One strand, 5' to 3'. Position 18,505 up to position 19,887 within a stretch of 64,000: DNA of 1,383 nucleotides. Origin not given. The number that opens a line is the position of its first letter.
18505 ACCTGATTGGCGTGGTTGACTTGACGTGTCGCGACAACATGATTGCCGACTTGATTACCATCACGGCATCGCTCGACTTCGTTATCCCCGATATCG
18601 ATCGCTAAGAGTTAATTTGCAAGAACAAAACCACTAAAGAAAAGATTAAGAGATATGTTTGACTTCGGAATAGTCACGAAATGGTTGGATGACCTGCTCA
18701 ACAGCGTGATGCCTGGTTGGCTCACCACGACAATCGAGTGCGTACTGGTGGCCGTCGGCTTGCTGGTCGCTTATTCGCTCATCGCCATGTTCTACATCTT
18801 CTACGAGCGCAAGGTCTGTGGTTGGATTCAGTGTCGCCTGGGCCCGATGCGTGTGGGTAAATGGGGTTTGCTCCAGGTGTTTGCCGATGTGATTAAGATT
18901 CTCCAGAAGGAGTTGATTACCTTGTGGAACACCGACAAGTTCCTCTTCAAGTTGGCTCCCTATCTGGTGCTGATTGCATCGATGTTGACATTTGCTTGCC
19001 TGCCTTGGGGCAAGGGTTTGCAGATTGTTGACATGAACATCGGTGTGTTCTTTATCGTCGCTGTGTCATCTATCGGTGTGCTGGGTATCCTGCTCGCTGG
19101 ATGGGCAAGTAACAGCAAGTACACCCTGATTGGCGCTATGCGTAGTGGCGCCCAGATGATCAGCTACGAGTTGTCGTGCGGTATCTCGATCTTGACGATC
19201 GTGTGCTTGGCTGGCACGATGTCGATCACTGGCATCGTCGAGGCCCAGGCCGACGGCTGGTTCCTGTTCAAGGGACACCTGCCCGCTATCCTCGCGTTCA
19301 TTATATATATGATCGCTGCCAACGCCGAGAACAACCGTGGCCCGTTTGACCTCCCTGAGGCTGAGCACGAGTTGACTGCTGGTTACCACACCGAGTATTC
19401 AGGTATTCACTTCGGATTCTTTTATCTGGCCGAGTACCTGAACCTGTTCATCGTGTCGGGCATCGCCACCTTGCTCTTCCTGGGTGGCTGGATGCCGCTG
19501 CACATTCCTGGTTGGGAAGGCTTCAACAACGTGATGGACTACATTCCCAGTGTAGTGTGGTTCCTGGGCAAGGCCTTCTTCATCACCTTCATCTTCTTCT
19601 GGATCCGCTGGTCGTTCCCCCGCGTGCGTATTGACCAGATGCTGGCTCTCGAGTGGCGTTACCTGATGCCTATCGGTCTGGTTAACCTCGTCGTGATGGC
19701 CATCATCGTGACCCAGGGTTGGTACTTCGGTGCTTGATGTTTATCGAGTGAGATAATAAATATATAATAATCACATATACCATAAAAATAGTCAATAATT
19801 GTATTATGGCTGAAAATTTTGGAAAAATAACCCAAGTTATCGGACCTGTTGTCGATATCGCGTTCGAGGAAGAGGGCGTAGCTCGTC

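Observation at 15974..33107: Complete F1Fo ATP synthase operon nested inside the complex I operon: a nuo-atp super-operon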

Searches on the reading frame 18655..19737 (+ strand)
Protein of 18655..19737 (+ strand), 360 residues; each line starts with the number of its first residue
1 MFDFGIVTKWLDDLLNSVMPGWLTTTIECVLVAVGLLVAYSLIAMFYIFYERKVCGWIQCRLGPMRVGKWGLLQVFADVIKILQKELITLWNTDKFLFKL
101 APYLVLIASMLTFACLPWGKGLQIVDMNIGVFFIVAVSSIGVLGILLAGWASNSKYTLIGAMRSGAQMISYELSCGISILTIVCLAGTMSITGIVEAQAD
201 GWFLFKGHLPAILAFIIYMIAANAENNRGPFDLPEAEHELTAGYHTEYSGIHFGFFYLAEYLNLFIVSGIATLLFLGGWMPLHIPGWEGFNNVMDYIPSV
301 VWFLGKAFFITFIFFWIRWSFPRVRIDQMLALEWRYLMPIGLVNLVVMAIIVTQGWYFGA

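Call 3: search_protein_families(library=pfam, proteins=[window:18655-19737:+])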
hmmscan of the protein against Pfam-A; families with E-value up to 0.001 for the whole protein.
window:18655-19737:+ (360 aa): 1 family
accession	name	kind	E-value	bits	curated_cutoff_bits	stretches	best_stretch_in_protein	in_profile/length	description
PF00146.26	NADHdh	-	1.4e-116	389.5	27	1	33-349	3-298/298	NADH dehydrogenase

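Call 9: find_related_loci(query=window:18655-19737:+, collection=genome_contigs, flank=10000)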
Query window:18655-19737:+ (360 aa) in genome_contigs; peptide patterns used: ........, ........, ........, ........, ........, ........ (x = any residue, [..] = any of these).
196 stretches matched a pattern; 170 encode a relative of the query (tblastn E <= 1e-3); the best 80 are kept; 80 distinct loci.
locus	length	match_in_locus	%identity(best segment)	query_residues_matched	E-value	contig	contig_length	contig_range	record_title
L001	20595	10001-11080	99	1-360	0e+0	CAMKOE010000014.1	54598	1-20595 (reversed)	MAG: uncultured Porphyromonadaceae bacterium isolate SRR12081294_bin.57_metaWRAP_v1.3_MAG genome assembly, contig: ERZ12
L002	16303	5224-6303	99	1-360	0e+0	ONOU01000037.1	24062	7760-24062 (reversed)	uncultured Prevotellaceae bacterium isolate RUG497 genome assembly, contig: scaffold_1417, whole genome shotgun sequence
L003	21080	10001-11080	99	1-360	0e+0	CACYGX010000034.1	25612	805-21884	MAG: uncultured Bacteroidales bacterium isolate RUG11934 genome assembly, contig: RUG11934_asm_34, whole genome shotgun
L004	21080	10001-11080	99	1-360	0e+0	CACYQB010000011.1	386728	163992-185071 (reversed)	MAG: uncultured Bacteroidales bacterium isolate RUG12169 genome assembly, contig: RUG12169_asm_11, whole genome shotgun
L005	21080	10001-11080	98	1-360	0e+0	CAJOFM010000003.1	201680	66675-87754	uncultured Muribaculaceae bacterium isolate Sheep_2_mag_10 genome assembly, contig: scaffold_13, whole genome shotgun se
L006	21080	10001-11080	98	1-360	0e+0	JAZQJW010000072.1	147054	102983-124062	MAG: Sodaliphilus sp. isolate T1900044616_TS20190082.MAGScoT_cleanbin_000029 SGB_855_k141_1147772, whole genome shotgun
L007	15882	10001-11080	98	1-360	0e+0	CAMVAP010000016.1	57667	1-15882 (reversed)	MAG TPA_asm: uncultured Prevotellaceae bacterium isolate SRR8387716_bin.91_metaWRAP_v1.3_MAG genome assembly, contig: ER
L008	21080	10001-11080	98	1-360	0e+0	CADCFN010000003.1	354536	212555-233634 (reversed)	MAG: uncultured Bacteroidales bacterium isolate RUG14590 genome assembly, contig: RUG14590_asm_3, whole genome shotgun s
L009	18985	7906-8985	98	1-360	0e+0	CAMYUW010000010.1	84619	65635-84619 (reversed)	MAG TPA_asm: uncultured Prevotellaceae bacterium isolate SRR10912539_bin.13_metaWRAP_v1.3_MAG genome assembly, contig: E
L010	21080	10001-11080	98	1-360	0e+0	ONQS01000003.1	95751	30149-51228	uncultured Prevotellaceae bacterium isolate RUG548 genome assembly, contig: scaffold_75, whole genome shotgun sequence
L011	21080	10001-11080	97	1-360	0e+0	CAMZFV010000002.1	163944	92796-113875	MAG TPA_asm: uncultured Prevotellaceae bacterium isolate SRR10912537_bin.37_metaWRAP_v1.3_MAG genome assembly, contig: E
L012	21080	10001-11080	97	1-360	0e+0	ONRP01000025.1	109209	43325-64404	uncultured Prevotellaceae bacterium isolate RUG575 genome assembly, contig: scaffold_756, whole genome shotgun sequence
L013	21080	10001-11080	97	1-360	0e+0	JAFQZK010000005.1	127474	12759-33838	MAG: Muribaculaceae bacterium isolate RGIG2290 Goat_Duodenum-5__c72884, whole genome shotgun sequence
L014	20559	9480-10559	98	1-360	0e+0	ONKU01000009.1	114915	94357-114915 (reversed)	uncultured Prevotellaceae bacterium isolate RUG401 genome assembly, contig: scaffold_38, whole genome shotgun sequence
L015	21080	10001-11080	97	1-360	0e+0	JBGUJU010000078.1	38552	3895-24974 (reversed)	MAG: Sodaliphilus sp. isolate ruminal_MAG_297 ruminal_MAG_297_contig_0080, whole genome shotgun sequence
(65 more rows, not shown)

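Call 17: find_homologous_proteins(query=window:18655-19737:+, max_evalue=1e-30)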
Query window:18655-19737:+ (360 aa): 8000 proteins with E <= 1e-30 among 8000 candidates; the best 120 are listed.
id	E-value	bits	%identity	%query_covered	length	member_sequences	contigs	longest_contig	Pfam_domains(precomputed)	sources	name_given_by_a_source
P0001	8.7e-231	784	96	100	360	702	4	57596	PF00146.27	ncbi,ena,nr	ncbi:MAG: NADH-quinone oxidoreductase subunit NuoH [Muribaculaceae bacterium]|nr:NADH-quinone oxidor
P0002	7.0e-223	758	93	100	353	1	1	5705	PF00146.27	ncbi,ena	-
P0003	1.3e-221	754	95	100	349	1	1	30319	PF00146.27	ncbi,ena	-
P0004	2.1e-220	750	94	100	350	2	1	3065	PF00146.27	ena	-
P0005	4.0e-220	749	66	91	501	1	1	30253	PF00146.27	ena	-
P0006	1.3e-213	728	88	99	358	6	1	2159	PF00146.27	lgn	-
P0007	5.7e-210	716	87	99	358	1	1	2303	PF00146.27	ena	-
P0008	6.0e-210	716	86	99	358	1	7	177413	PF00146.27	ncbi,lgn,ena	-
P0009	7.7e-210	715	86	99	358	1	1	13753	PF00146.27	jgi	jgi:NADH-quinone oxidoreductase subunit H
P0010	1.1e-209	715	86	99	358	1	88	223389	PF00146.27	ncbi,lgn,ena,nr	ncbi:MAG: NADH-quinone oxidoreductase subunit NuoH [Sodaliphilus sp.]|nr:NADH-quinone oxidoreductase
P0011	2.9e-209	713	85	100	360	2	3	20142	PF00146.27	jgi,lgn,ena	-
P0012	3.9e-209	713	86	99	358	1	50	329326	PF00146.27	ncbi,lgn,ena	-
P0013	4.1e-209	713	86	99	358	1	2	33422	PF00146.27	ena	-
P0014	4.5e-209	713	86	99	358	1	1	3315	PF00146.27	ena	-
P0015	7.0e-209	712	86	99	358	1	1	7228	PF00146.27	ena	-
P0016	7.0e-209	712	86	99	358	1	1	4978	PF00146.27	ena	-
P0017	7.1e-209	712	86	99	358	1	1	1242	PF00146.27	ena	-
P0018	7.1e-209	712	91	100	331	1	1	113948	PF00146.27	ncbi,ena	-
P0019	9.4e-209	712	86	100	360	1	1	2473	PF00146.27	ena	-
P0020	9.8e-209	712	86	99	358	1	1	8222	PF00146.27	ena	-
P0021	9.8e-209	712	86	99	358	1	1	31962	PF00146.27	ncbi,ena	-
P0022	1.5e-208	711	86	99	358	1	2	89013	PF00146.27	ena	-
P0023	1.5e-208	711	86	99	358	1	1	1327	PF00146.27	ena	-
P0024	1.6e-208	711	86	99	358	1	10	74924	PF00146.27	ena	-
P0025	2.3e-208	710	86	99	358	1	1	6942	PF00146.27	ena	-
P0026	3.6e-208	710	83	99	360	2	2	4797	PF00146.27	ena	-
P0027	3.9e-208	710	86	99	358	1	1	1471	PF00146.27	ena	-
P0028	5.4e-208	709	86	99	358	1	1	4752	PF00146.27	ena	-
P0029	8.8e-208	708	86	99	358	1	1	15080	PF00146.27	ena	-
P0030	1.4e-207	708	85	99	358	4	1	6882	PF00146.27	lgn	-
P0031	2.9e-206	703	85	99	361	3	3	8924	PF00146.27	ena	-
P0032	2.6e-205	700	85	99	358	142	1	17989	PF00146.27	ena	-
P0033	5.3e-202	689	83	99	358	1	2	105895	PF00146.27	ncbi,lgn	-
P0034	2.3e-201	687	82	99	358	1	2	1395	PF00146.27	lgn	-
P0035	2.4e-201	687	84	99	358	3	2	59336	PF00146.27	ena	-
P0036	2.4e-201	687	82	99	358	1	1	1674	PF00146.27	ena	-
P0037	4.9e-201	686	82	99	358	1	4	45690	PF00146.27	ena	-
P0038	2.3e-200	684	82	99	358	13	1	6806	PF00146.27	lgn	-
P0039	1.0e-199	682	83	100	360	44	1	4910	PF00146.27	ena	-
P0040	1.2e-199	682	89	100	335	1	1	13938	PF00146.27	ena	-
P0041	2.6e-199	681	82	99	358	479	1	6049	PF00146.27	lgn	-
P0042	4.5e-199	680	82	99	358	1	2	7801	PF00146.27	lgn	-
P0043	1.7e-198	678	81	99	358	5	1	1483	PF00146.27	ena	-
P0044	1.9e-198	678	82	100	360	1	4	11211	PF00146.27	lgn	-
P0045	1.9e-197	674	81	99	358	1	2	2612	PF00146.27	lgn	-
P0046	3.5e-197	674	80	99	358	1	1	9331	PF00146.27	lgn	-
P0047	8.1e-197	672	80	99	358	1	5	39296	PF00146.27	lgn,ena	-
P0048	8.4e-197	672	80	99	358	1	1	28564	PF00146.27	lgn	-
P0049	3.6e-196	670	80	99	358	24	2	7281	PF00146.27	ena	-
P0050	7.6e-196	669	80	99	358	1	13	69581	PF00146.27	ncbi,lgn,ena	-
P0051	1.3e-195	668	82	99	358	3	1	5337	PF00146.27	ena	-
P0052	2.0e-195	668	80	99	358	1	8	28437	PF00146.27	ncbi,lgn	-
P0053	2.3e-195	668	80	99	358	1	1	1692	PF00146.27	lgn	-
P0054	2.5e-195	667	80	99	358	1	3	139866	PF00146.27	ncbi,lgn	-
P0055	2.7e-195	667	80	99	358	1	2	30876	PF00146.27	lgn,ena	-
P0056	2.9e-195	667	80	99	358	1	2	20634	PF00146.27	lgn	-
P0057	5.5e-195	666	79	99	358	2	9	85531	PF00146.27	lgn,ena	-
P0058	5.6e-195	666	81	99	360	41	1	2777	PF00146.27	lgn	-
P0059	6.8e-195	666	79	99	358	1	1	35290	PF00146.27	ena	-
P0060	7.9e-195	666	79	99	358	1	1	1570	PF00146.27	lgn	-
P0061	8.6e-195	666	80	99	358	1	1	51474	PF00146.27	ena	-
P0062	8.9e-195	666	80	99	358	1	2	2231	PF00146.27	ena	-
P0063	1.3e-194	665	79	99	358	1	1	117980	PF00146.27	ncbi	-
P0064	2.1e-194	664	78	100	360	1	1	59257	PF00146.27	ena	-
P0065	3.5e-194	664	79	99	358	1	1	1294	PF00146.27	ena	-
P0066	3.6e-194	664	80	99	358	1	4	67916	PF00146.27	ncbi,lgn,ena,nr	ncbi:MAG: NADH-quinone oxidoreductase subunit NuoH [Muribaculaceae bacterium]|nr:NADH-quinone oxidor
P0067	4.7e-194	663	80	99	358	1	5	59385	PF00146.27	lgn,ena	-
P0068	5.4e-194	663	80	99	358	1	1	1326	PF00146.27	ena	-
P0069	5.5e-194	663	81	99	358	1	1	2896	PF00146.27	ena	-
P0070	7.7e-194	663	80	99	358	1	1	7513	PF00146.27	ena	-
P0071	1.1e-193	662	78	100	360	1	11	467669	PF00146.27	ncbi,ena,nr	ncbi:MAG: NADH-quinone oxidoreductase subunit NuoH [Muribaculaceae bacterium]|nr:NADH-quinone oxidor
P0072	1.2e-193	662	78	100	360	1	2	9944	PF00146.27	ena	-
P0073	1.7e-193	661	78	99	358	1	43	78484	PF00146.27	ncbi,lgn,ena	-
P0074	2.2e-193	661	78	99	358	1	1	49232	PF00146.27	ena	-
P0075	2.8e-193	661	79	99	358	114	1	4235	PF00146.27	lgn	-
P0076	3.1e-193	661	78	100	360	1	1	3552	PF00146.27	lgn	-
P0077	3.2e-193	660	79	99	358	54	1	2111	PF00146.27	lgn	-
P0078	3.9e-193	660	78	100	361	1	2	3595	PF00146.27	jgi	-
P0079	4.6e-193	660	77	100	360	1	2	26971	PF00146.27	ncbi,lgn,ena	-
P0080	7.5e-193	659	79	99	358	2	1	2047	PF00146.27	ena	-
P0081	7.8e-193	659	77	100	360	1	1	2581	PF00146.27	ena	-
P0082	9.0e-193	659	80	99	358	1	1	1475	PF00146.27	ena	-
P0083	9.1e-193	659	79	99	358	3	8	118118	PF00146.27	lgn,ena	-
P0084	1.0e-192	659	79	99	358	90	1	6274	PF00146.27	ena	-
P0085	1.8e-192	658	78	100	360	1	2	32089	PF00146.27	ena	-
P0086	2.0e-192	658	78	100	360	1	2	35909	PF00146.27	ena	-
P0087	2.0e-192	658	78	99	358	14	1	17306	PF00146.27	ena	-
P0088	2.3e-192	658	78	100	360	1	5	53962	PF00146.27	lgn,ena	-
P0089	2.5e-192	658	78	100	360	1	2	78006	PF00146.27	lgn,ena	-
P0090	3.0e-192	657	78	100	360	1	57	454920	PF00146.27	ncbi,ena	-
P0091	3.6e-192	657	77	100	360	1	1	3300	PF00146.27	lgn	-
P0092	3.9e-192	657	78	100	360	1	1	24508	PF00146.27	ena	-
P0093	4.3e-192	657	78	99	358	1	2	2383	PF00146.27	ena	-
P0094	4.9e-192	657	78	100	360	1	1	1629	PF00146.27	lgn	-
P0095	5.2e-192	657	78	100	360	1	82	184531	PF00146.27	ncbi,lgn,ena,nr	ncbi:MAG: NADH-quinone oxidoreductase subunit NuoH [Muribaculaceae bacterium]|nr:NADH-quinone oxidor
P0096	5.6e-192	656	79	99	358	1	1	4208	PF00146.27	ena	-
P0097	6.8e-192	656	77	100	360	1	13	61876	PF00146.27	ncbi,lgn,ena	-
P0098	6.8e-192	656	77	100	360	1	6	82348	PF00146.27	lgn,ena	-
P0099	7.2e-192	656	77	100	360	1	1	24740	PF00146.27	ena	-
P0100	7.6e-192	656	77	100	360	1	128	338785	PF00146.27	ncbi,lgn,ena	-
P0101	7.6e-192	656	77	100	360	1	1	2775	PF00146.27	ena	-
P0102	8.2e-192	656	77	100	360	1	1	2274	PF00146.27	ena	-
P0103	8.3e-192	656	78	99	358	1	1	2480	PF00146.27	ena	-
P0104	8.6e-192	656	78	100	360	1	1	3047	PF00146.27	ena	-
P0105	1.1e-191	655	78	99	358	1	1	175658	PF00146.27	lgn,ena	-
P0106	1.3e-191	655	77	100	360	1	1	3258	PF00146.27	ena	-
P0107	1.3e-191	655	80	99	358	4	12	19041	PF00146.27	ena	-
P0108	1.4e-191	655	77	100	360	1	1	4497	PF00146.27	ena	-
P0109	1.5e-191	655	77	100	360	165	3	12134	PF00146.27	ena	-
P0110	1.8e-191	655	77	100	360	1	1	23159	PF00146.27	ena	-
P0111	1.8e-191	655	77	100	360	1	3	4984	PF00146.27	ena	-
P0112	2.1e-191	655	77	100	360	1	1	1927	PF00146.27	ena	-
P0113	2.1e-191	655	77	100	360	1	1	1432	PF00146.27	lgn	-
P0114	2.2e-191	654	77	100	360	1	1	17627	PF00146.27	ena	-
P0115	2.3e-191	654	78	99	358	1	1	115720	PF00146.27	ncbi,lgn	-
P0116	2.5e-191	654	77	100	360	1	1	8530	PF00146.27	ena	-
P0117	2.5e-191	654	77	99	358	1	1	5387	PF00146.27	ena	-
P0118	2.8e-191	654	78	100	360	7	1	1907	PF00146.27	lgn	-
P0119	3.4e-191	654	78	99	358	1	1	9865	PF00146.27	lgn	-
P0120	3.9e-191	654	77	100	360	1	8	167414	PF00146.27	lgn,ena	-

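Call 24: search_protein_representatives(protein=window:18655-19737:+)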
Query: 360 residues. Proteins with E-value up to 0.001 (for the whole library): 15533; up to 1e-10: 7761; up to 1e-30: 1812. The best 150 are listed.
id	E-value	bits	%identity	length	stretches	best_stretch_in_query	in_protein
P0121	1.2e-149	515.3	62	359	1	1-357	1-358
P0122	1.8e-148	511.6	67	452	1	36-358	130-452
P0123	3.9e-130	451.2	55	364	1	2-358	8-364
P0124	5.7e-114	398.0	66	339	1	1-262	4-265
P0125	7.2e-111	387.8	60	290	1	65-349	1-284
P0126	1.5e-107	376.9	59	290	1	1-284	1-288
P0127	8.1e-106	371.1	66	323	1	1-249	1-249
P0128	2.5e-98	346.5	65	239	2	200-358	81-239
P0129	1.0e-96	341.1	65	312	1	1-226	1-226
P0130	7.9e-94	331.7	49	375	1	19-353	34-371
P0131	9.2e-94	331.5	65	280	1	39-255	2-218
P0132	2.4e-90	320.2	64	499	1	1-228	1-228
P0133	1.0e-84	301.7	49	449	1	31-351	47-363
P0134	4.8e-83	296.2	47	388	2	22-288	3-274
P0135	9.6e-83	295.2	46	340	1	28-354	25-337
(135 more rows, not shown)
